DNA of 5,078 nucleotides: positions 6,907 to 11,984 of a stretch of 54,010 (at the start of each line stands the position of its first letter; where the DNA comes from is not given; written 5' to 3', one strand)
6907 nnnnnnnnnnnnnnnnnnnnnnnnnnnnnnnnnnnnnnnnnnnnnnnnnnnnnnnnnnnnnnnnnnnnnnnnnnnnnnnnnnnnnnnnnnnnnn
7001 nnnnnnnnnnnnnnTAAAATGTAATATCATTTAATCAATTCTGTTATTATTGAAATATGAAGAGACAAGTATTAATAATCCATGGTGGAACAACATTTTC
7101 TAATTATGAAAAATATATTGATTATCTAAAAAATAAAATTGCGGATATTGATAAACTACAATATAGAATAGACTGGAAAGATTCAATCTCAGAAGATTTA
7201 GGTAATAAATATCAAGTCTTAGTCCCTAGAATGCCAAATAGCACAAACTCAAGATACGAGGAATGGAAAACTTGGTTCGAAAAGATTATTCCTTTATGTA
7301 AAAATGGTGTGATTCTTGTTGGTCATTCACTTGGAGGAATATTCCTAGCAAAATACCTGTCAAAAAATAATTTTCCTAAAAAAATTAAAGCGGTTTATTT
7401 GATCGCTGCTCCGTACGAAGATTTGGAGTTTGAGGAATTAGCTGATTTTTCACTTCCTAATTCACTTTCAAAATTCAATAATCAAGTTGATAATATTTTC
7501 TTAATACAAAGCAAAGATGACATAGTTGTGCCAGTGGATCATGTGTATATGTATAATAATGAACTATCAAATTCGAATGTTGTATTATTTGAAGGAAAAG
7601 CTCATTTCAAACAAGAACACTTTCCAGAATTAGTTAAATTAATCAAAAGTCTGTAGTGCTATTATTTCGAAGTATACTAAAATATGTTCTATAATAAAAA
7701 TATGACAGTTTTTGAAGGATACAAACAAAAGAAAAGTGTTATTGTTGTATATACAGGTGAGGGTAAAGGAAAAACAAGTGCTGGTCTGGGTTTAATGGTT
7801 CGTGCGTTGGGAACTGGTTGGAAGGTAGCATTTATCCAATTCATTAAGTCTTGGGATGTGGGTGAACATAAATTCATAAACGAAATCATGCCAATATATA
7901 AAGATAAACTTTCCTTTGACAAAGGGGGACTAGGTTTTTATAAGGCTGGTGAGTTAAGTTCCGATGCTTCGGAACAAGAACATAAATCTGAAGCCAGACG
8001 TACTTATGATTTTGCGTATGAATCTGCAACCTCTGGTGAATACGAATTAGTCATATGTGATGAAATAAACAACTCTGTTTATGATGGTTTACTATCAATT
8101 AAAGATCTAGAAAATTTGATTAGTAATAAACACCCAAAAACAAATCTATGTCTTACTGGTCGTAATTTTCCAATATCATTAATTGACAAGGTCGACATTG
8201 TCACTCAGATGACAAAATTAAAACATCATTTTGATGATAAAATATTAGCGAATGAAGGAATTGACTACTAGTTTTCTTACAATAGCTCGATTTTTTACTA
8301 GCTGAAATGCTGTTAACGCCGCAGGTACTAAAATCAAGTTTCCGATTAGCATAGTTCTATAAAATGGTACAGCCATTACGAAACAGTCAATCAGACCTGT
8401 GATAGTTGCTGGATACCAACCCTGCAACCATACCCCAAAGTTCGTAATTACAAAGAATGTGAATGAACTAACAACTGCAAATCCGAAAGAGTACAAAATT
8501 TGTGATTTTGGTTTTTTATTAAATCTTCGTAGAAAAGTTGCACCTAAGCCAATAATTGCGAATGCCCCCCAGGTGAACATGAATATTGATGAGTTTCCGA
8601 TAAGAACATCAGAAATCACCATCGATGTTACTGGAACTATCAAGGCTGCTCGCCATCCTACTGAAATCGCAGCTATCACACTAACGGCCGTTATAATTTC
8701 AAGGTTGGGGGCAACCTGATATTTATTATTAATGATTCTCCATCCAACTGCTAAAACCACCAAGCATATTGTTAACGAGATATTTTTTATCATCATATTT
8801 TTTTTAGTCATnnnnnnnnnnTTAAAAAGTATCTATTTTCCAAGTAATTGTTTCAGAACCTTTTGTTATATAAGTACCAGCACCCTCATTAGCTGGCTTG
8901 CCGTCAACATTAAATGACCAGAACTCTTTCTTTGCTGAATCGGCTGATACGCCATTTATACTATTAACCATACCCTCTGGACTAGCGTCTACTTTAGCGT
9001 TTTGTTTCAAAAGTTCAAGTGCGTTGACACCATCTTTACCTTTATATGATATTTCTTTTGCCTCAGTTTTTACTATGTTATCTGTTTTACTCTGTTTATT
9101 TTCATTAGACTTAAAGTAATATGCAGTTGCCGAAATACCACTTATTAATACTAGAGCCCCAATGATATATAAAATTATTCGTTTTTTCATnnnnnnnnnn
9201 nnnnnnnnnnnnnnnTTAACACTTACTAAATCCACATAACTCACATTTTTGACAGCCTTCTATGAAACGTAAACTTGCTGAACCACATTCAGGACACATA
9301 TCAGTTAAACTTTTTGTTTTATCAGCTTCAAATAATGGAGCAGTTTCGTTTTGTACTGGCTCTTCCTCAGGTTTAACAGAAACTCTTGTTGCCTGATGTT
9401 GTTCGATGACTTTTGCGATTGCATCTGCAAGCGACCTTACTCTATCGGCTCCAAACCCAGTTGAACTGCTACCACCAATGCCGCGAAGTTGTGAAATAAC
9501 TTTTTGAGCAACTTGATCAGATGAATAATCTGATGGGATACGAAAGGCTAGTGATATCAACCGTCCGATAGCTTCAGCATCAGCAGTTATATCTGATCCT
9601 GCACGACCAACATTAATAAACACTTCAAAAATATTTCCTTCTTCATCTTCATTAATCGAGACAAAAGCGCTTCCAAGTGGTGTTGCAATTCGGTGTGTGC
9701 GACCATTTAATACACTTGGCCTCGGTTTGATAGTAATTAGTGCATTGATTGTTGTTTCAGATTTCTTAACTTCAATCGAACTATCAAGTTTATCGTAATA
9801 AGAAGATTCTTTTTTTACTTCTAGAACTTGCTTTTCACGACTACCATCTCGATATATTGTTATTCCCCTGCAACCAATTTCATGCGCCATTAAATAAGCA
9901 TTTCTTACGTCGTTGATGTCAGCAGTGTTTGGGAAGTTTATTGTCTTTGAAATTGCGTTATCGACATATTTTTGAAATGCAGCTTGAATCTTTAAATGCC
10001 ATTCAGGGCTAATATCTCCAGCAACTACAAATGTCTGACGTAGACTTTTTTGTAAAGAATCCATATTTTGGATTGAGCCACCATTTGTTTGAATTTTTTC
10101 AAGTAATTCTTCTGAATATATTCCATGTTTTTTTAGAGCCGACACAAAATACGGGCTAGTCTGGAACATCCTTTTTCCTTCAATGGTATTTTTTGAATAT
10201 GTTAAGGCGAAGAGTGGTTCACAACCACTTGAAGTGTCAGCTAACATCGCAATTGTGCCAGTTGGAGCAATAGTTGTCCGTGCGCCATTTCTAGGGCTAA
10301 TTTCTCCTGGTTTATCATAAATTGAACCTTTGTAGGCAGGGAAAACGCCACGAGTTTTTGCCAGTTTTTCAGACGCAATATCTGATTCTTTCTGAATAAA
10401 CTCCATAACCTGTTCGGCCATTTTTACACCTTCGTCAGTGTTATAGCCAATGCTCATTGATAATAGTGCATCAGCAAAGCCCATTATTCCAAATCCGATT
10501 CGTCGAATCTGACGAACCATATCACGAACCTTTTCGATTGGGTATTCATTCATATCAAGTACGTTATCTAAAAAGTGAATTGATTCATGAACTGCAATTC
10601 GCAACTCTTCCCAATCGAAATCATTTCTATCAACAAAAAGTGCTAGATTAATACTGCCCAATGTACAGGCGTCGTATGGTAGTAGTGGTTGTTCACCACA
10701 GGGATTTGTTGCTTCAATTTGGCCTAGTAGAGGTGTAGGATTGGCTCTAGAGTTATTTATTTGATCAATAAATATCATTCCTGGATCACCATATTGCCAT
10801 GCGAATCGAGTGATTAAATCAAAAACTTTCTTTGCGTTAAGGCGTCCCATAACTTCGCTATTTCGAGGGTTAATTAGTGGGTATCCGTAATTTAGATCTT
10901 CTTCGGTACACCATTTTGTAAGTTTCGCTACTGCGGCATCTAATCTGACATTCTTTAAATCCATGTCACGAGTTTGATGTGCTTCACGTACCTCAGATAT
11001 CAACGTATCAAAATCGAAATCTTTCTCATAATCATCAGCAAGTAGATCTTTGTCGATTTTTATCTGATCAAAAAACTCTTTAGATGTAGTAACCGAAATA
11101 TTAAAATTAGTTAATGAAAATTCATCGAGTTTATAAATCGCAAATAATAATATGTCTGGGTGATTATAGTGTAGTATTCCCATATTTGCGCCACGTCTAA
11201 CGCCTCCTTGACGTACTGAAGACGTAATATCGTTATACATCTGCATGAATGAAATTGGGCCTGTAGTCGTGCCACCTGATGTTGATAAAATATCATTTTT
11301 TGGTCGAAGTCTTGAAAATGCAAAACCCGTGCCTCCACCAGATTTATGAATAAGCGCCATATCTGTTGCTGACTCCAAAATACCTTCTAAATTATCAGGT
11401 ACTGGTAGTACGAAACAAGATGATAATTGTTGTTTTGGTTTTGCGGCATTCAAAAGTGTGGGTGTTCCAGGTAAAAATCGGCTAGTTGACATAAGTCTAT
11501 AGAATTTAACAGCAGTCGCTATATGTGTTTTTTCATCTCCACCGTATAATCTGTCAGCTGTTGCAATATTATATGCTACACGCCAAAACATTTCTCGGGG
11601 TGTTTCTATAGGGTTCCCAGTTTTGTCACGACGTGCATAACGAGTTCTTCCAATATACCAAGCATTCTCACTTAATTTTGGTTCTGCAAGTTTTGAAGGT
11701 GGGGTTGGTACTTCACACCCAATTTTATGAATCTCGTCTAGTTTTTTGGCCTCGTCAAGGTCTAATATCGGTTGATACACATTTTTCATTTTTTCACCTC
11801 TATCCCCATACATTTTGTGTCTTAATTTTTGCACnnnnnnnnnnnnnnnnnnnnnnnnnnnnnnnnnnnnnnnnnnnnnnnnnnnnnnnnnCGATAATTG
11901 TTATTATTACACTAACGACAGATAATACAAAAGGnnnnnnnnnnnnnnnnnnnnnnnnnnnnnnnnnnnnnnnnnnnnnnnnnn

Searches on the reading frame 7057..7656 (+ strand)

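Call 68: search_protein_families(library=pfam, proteins=[window:7057-7656:+], max_evalue=0.001)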
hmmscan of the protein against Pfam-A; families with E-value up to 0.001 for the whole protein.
window:7057-7656:+ (199 aa): 4 families
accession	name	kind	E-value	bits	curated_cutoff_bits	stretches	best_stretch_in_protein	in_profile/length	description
PF00561.26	Abhydrolase_1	-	3.7e-11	43.6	25.8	1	73-142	58-126/245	alpha/beta hydrolase fold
PF06821.19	Ser_hydrolase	-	1.4e-09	38.6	22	1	40-186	15-156/172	Serine hydrolase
PF12695.13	Abhydrolase_5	-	0.00013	22.2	27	1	83-183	57-140/164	Alpha/beta hydrolase family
PF06028.17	DUF915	-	0.00061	19.7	22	0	58-127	73-150/255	Alpha/beta hydrolase of unknown function (DUF915)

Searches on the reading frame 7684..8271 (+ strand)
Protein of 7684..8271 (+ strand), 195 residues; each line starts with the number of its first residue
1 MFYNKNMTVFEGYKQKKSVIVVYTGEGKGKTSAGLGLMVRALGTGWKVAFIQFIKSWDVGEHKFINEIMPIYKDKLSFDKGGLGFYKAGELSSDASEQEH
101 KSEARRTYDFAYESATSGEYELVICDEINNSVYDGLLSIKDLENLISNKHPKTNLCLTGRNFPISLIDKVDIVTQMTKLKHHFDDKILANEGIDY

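Call 68: search_protein_families(library=pfam, proteins=[window:7684-8271:+], max_evalue=0.001)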
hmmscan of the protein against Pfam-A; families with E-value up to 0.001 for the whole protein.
window:7684-8271:+ (195 aa): 1 family
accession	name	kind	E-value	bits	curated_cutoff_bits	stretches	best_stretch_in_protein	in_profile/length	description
PF02572.21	CobA_CobO_BtuR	-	2.3e-49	168.4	25.7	1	17-195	2-172/172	ATP:corrinoid adenosyltransferase BtuR/CobO/CobP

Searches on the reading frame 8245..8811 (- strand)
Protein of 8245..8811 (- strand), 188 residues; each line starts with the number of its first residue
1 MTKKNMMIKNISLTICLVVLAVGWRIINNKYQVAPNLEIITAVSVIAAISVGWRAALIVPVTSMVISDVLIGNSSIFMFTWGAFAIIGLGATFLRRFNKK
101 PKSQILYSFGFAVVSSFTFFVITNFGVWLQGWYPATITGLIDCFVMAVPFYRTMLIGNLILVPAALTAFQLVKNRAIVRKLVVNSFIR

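Call 68: search_protein_families(library=pfam, proteins=[window:8245-8811:-], max_evalue=0.001)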
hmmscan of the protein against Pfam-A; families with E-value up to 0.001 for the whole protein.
window:8245-8811:- (188 aa): 1 family
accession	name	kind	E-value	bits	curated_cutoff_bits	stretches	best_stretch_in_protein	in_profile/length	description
PF20221.3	DUF6580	-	2.4e-34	119.3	27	1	10-176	6-159/162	Family of unknown function (DUF6580)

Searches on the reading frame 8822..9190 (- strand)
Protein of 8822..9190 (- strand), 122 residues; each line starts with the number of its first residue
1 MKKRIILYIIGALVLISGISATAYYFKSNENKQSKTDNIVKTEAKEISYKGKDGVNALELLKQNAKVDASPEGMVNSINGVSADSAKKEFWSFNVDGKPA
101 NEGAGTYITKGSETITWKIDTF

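Call 69: search_protein_families(library=pfam, proteins=[window:8822-9190:-], max_evalue=0.001)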
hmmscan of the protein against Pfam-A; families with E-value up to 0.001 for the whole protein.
window:8822-9190:- (122 aa): 1 family
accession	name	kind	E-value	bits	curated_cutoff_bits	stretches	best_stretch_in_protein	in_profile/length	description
PF14478.12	DUF4430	-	3.1e-14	53.6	23.8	1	54-119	1-70/72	Domain of unknown function (DUF4430)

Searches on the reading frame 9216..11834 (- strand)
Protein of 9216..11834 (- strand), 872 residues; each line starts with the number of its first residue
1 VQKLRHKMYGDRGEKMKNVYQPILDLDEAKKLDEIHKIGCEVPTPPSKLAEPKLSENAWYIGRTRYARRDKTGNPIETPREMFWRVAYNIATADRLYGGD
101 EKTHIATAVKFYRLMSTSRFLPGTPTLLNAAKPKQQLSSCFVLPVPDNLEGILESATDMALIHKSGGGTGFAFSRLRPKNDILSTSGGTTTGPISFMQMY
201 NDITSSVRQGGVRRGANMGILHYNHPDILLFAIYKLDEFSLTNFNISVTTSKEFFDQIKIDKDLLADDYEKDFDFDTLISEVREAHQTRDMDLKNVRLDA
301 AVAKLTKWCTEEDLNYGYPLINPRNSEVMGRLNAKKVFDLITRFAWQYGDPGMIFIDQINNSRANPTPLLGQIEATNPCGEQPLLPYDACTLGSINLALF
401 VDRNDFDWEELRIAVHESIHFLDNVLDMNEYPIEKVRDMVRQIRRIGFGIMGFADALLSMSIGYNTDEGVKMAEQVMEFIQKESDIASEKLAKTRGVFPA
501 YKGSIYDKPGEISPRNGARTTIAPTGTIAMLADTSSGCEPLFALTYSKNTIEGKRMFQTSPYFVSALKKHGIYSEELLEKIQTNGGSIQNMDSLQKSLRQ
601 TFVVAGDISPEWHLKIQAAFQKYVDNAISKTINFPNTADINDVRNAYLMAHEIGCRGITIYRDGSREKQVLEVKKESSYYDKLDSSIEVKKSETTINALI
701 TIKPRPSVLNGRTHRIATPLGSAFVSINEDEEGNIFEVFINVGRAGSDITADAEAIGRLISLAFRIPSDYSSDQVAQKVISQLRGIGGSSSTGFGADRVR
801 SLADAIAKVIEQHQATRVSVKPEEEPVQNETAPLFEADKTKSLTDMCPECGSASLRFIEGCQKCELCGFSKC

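Call 69: search_protein_families(library=pfam, proteins=[window:9216-11834:-], max_evalue=0.001)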
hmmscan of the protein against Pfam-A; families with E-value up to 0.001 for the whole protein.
window:9216-11834:- (872 aa): 3 families
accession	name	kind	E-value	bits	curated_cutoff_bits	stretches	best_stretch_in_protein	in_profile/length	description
PF02867.20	Ribonuc_red_lgC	-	1.1e-119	401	23.9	1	138-661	1-523/523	Ribonucleotide reductase, barrel domain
PF00317.26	Ribonuc_red_lgN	-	2.4e-18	66.4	28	1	53-134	2-76/77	Ribonucleotide reductase, all-alpha domain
PF12637.14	TSCPD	-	2.2e-14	53.9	22.8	1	720-813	13-87/88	TSCPD domain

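Call 106: list_cluster_members(proteins=[window:9216-11834:-, window:28203-31115:+, window:15121-17151:+, window:25325-26608:+, window:22361-23776:+, window:17801-19945:+, window:37816-38469:+, window:35992-36708:+])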
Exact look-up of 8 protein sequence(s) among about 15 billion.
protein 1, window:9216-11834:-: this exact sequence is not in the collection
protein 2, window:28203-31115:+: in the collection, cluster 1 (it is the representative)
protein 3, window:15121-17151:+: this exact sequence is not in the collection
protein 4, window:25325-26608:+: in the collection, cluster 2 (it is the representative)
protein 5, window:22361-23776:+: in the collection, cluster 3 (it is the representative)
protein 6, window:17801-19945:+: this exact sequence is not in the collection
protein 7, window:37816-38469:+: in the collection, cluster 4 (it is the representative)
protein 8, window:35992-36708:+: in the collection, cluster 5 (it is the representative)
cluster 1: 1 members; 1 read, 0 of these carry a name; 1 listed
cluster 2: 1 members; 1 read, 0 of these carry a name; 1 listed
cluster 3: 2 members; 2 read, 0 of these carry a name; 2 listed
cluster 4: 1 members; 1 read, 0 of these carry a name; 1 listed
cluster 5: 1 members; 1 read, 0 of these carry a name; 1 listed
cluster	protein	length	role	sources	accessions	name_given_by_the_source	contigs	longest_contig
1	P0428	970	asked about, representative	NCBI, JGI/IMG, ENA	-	-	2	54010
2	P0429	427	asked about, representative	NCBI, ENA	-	-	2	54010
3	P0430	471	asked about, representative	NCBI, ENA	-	-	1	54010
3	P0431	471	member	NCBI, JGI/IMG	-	-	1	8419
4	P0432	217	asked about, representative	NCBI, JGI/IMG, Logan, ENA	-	-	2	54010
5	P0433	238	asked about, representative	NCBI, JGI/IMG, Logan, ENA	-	-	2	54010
